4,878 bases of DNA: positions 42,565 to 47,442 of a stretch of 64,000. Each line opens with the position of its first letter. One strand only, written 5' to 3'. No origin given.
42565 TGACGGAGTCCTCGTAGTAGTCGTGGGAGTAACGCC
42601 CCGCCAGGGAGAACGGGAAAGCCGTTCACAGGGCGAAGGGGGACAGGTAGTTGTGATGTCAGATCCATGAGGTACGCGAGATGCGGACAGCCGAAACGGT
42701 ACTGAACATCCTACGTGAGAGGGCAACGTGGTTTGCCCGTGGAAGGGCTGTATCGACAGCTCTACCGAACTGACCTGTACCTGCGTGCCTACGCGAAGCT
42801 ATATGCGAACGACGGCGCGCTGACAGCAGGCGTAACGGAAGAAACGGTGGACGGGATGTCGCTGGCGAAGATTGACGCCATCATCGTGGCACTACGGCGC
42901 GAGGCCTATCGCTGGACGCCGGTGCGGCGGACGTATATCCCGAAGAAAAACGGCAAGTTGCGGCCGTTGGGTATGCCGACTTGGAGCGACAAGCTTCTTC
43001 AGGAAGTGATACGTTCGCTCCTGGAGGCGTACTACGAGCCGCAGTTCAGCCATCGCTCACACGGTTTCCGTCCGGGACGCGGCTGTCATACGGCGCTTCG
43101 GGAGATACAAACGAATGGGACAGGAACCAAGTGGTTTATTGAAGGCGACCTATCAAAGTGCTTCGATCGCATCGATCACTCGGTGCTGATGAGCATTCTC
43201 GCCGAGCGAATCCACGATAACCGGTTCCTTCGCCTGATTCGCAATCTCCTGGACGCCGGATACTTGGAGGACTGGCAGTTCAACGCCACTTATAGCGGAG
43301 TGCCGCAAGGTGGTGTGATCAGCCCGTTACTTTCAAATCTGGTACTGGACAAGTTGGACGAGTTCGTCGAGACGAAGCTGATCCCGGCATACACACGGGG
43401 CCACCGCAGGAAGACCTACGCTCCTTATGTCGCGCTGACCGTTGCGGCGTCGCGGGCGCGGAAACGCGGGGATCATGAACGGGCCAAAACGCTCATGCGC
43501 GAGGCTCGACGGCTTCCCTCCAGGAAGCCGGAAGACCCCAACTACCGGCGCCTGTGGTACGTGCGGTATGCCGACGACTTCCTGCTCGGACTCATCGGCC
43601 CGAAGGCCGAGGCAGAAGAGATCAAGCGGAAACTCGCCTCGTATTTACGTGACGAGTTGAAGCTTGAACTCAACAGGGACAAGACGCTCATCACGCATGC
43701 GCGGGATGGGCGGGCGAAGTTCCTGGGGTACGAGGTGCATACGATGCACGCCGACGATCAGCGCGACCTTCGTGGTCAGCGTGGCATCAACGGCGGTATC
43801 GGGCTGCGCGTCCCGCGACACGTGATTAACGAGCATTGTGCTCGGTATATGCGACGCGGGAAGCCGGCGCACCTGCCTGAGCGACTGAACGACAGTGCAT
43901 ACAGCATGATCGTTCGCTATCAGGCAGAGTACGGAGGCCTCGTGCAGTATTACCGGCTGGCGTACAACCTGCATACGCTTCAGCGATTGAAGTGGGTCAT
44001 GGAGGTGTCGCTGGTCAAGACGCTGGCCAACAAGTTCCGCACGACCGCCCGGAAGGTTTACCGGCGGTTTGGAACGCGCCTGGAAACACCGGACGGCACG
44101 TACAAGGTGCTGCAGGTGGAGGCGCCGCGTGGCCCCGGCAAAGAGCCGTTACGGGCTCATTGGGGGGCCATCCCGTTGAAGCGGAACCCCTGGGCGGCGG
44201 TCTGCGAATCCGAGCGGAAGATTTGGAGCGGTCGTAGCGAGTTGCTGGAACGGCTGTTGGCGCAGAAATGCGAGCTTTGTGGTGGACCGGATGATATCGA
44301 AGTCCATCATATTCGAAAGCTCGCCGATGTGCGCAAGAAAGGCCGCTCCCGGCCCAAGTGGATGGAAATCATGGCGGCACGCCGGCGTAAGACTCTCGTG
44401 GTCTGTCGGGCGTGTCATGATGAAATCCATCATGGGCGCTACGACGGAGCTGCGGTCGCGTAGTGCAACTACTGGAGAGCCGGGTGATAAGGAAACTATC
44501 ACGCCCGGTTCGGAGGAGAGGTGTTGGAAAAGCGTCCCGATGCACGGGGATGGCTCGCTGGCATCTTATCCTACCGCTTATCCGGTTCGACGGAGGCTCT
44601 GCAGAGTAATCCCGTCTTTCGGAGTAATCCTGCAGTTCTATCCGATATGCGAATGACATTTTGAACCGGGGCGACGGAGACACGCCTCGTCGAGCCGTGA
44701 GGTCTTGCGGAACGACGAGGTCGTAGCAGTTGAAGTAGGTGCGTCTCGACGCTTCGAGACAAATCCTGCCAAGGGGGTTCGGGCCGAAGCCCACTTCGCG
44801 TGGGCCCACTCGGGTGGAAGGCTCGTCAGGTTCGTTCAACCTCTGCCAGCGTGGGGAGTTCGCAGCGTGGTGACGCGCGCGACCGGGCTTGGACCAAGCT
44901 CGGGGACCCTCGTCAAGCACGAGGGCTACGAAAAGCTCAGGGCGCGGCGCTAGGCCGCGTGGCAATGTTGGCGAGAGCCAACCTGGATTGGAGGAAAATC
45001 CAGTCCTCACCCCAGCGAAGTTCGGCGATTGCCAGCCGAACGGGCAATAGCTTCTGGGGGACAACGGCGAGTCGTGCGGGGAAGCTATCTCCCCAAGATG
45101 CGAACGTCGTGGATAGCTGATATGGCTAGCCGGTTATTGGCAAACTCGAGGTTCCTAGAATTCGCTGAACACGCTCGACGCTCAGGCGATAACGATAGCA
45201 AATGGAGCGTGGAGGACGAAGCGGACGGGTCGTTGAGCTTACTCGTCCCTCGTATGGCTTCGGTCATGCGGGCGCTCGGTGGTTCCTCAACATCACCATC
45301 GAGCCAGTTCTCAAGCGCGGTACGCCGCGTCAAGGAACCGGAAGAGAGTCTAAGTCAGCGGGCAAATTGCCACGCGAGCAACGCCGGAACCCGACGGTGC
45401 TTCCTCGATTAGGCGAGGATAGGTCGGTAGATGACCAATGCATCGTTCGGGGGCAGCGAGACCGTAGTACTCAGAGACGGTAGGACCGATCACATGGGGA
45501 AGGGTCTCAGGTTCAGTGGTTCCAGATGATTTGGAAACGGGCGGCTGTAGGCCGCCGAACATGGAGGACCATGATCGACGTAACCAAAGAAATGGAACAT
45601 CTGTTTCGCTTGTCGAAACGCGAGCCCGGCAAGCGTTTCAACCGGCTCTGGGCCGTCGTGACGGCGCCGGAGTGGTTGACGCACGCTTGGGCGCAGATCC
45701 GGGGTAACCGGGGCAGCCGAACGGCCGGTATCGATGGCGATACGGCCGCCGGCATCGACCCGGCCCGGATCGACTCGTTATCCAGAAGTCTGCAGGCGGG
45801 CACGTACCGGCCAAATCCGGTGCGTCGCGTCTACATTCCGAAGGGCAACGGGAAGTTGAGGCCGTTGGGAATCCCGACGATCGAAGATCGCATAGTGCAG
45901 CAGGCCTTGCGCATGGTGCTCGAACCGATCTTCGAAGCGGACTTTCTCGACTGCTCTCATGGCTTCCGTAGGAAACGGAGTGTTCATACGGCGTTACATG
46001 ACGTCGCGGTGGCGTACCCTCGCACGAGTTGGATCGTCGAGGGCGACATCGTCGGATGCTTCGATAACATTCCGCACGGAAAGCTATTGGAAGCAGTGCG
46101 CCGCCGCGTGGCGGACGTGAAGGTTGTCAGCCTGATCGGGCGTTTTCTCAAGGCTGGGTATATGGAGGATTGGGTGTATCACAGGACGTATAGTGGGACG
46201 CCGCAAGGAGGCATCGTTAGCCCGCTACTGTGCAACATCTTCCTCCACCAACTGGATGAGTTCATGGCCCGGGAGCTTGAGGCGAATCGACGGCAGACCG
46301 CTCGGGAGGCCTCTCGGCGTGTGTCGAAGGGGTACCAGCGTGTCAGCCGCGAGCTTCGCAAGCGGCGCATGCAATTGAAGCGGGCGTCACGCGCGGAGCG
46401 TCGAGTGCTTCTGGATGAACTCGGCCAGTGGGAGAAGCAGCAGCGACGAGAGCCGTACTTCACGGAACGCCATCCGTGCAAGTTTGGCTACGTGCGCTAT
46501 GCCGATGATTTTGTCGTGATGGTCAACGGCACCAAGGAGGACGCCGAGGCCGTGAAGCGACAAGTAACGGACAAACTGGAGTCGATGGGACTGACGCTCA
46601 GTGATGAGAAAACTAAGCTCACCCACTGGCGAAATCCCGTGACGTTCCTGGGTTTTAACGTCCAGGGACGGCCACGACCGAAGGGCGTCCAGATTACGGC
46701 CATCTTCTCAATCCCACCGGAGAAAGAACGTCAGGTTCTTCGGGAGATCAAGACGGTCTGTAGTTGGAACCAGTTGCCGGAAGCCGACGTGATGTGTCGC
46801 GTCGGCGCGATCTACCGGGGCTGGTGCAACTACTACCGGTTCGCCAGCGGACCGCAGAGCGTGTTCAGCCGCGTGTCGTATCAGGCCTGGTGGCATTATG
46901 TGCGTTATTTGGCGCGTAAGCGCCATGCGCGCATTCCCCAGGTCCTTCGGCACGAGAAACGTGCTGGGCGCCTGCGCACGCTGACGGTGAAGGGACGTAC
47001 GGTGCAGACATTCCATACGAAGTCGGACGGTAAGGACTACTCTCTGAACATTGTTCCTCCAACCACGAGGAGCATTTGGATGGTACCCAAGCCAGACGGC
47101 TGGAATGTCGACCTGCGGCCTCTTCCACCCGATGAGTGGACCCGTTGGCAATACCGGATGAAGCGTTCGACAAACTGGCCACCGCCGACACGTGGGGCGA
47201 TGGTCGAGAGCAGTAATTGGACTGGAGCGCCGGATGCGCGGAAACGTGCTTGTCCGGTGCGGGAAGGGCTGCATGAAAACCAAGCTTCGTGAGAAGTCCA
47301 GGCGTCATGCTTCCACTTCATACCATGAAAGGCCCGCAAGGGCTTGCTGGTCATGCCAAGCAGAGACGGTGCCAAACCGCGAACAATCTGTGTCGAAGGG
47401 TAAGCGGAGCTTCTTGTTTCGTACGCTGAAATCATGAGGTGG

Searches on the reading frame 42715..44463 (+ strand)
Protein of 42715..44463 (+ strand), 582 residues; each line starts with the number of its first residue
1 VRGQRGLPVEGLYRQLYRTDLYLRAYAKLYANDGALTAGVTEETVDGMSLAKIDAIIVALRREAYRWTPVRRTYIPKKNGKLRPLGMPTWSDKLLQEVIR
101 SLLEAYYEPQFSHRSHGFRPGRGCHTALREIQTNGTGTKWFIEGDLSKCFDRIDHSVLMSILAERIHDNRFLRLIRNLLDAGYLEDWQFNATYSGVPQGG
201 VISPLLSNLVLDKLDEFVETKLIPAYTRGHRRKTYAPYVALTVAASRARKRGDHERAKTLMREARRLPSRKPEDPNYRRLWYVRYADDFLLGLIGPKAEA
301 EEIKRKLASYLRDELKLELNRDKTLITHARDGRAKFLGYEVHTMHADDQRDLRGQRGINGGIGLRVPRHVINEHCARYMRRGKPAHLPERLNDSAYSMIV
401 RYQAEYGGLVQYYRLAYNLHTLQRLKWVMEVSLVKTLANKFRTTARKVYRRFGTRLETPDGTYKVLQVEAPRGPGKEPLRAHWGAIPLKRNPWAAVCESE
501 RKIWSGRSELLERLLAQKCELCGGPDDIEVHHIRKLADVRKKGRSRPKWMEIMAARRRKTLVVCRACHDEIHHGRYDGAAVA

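Call 16: search_protein_families(library=pfam, proteins=[window:42715-44463:+], max_evalue=0.01)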
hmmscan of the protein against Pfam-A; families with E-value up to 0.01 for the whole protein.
window:42715-44463:+ (582 aa): 5 families
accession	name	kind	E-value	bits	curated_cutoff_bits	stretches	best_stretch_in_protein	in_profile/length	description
PF00078.32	RVT_1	-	1.3e-35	123.4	29.6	1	75-341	1-205/205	Reverse transcriptase (RNA-dependent DNA polymerase)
PF01348.27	Intron_maturas2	-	7.3e-16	58.9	20.8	1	374-458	22-108/140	Type II intron maturase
PF21368.3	AI2M-like_HNH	-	1e-14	54.6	23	1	519-568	1-49/49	AI2M/AI1M-like, HNH endonuclease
PF08388.16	GIIM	-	0.0019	18.6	23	0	394-451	20-78/80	Group II intron, maturase-specific domain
PF08590.15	DUF1771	-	0.0079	16.9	28.7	0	244-266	21-43/64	Domain of unknown function (DUF1771)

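Call 66: search_protein_families(library=ncbifam, proteins=[window:42715-44463:+], max_evalue=0.001)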
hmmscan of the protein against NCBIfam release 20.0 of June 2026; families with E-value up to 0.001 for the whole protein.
window:42715-44463:+ (582 aa): 6 families
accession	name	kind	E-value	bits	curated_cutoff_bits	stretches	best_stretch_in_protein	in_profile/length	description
TIGR04416.1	group_II_RT_mat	equivalog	1.4e-81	274.4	300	1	22-440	4-352/353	group II intron reverse transcriptase/maturase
NF038233.2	retron_St85_RT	exception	2.7e-14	53.1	235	1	71-221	26-163/289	retron St85 family RNA-directed DNA polymerase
NF041747.1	Drt3a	equivalog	2.9e-12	46.6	200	2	138-220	110-188/412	antiviral reverse transcriptase Drt3a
NF041746.1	Drt2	equivalog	7.6e-10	38.5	390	0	281-330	256-302/416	antiviral reverse transcriptase Drt2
NF042941.1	Retron_TIR_antiphage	equivalog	5.3e-08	32.1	600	1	74-216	33-160/464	TIR domain-containing anti-phage reverse transcriptase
NF038237.1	retron_Ec67_fus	exception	0.00032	19.3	450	0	75-215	42-180/572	retron Ec67 family RNA-directed DNA polymerase/endonuclease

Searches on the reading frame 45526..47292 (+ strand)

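Call 16: search_protein_families(library=pfam, proteins=[window:45526-47292:+], max_evalue=0.01)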
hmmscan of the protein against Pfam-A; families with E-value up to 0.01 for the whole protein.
window:45526-47292:+ (588 aa): 4 families
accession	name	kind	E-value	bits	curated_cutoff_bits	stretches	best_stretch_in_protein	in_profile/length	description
PF00078.32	RVT_1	-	2.1e-36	126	29.6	2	104-248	1-142/205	Reverse transcriptase (RNA-dependent DNA polymerase)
PF08388.16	GIIM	-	1.7e-06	28.4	23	1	404-469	4-69/80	Group II intron, maturase-specific domain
PF01348.27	Intron_maturas2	-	6.3e-06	26.6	20.8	1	410-481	34-103/140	Type II intron maturase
PF00680.25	RdRP_1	-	0.0067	15.7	23.9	1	305-382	318-393/450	Viral RNA-dependent RNA polymerase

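Call 66: search_protein_families(library=ncbifam, proteins=[window:45526-47292:+], max_evalue=0.001)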
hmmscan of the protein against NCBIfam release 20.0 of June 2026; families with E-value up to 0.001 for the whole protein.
window:45526-47292:+ (588 aa): 6 families
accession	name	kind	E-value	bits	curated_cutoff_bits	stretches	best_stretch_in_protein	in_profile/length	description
TIGR04416.1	group_II_RT_mat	equivalog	2.5e-99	332.7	300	1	50-465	3-352/353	group II intron reverse transcriptase/maturase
NF038233.2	retron_St85_RT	exception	1.4e-12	47.5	235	1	97-254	23-167/289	retron St85 family RNA-directed DNA polymerase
NF041747.1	Drt3a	equivalog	4.2e-11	42.8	200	1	321-376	194-259/412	antiviral reverse transcriptase Drt3a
NF041746.1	Drt2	equivalog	6.5e-11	42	390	1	319-380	254-322/416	antiviral reverse transcriptase Drt2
NF042941.1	Retron_TIR_antiphage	equivalog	7.3e-07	28.3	600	1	103-249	33-164/464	TIR domain-containing anti-phage reverse transcriptase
NF038237.1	retron_Ec67_fus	exception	0.00022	19.8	450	0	103-156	41-104/572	retron Ec67 family RNA-directed DNA polymerase/endonuclease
